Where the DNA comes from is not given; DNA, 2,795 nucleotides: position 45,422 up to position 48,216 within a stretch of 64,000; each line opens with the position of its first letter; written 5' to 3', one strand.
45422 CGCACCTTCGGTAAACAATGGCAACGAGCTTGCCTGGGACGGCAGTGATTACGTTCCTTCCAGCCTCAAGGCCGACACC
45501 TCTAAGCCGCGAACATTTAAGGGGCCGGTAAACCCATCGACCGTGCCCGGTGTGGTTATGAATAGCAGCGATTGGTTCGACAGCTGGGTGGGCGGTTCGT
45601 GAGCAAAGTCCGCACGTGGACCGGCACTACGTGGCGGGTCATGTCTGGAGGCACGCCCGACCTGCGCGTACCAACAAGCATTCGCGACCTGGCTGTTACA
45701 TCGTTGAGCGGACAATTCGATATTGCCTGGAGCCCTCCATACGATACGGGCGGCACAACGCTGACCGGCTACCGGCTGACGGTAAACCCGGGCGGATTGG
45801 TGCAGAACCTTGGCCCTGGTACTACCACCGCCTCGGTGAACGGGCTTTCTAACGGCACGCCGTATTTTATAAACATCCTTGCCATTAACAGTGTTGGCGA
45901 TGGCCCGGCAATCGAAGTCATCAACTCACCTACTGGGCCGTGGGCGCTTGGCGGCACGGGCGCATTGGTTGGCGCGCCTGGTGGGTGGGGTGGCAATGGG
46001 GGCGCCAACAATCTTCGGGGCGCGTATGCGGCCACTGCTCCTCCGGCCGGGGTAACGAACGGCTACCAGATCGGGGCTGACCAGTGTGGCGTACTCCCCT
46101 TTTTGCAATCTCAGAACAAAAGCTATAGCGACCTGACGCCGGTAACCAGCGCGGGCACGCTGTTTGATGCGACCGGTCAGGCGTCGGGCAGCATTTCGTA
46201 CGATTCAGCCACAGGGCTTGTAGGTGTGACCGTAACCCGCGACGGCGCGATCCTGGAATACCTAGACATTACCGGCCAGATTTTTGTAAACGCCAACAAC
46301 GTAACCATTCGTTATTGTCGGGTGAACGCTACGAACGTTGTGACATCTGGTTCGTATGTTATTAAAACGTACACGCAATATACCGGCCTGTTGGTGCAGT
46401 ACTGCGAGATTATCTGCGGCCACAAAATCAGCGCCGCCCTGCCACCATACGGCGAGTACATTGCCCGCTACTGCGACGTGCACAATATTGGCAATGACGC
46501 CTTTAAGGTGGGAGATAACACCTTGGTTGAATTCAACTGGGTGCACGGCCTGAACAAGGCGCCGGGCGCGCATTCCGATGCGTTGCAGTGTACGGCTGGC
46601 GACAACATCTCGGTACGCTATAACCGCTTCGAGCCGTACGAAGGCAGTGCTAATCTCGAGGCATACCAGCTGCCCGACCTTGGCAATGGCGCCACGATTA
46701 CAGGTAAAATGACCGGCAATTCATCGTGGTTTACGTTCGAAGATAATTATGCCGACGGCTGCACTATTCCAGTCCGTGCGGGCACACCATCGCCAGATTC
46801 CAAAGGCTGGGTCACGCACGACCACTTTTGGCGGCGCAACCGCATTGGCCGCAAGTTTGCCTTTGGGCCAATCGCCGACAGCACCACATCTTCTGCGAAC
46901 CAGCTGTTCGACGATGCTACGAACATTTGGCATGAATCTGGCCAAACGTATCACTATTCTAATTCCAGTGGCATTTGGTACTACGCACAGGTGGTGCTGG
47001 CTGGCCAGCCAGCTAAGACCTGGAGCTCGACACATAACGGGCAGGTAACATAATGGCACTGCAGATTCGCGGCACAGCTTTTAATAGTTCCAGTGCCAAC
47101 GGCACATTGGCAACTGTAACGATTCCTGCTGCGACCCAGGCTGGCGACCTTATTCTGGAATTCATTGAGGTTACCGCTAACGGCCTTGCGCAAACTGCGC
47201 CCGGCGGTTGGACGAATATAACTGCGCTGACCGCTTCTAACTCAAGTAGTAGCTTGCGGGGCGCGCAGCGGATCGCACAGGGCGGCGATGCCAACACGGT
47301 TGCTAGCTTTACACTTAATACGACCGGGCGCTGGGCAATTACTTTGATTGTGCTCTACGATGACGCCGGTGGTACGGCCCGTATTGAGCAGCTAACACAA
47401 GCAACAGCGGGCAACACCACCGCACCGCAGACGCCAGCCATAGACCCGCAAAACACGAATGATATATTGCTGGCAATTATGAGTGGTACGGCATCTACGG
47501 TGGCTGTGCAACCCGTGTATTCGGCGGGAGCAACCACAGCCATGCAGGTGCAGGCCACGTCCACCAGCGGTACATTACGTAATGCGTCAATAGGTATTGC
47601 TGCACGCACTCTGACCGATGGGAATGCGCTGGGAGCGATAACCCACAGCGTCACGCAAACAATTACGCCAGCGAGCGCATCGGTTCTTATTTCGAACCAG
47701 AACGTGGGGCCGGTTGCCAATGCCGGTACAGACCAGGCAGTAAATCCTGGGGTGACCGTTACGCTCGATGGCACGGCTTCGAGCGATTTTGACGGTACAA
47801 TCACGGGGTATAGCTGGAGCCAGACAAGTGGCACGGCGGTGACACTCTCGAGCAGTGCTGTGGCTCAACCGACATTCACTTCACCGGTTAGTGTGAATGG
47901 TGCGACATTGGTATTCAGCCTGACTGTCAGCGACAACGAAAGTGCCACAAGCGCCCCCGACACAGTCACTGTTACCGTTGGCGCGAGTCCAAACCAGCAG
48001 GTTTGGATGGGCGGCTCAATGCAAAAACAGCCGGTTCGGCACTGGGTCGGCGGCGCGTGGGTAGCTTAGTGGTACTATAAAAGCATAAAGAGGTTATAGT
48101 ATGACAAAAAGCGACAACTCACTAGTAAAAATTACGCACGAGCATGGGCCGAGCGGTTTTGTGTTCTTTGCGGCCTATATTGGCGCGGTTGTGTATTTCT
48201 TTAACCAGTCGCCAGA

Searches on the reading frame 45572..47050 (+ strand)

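Call 91: search_protein_families(library=pfam, proteins=[window:45572-47050:+], max_evalue=0.00001)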
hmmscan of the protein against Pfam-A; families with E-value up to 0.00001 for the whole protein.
window:45572-47050:+ (493 aa): 1 family
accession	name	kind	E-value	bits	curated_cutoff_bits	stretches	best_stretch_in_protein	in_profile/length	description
PF00041.27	fn3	-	1.6e-09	38.2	25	1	44-114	11-78/84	Fibronectin type III domain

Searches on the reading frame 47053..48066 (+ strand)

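Call 91: search_protein_families(library=pfam, proteins=[window:47053-48066:+], max_evalue=0.00001)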
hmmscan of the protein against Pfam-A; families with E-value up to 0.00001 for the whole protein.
window:47053-48066:+ (338 aa): 2 families
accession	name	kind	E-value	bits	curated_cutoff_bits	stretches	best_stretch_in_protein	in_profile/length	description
PF22352.2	K319L-like_PKD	-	1.1e-18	67.4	27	1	224-309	1-84/84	K319L-like, PKD domain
PF18911.6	PKD_4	-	7.4e-07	29.6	27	1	217-309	1-85/85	PKD domain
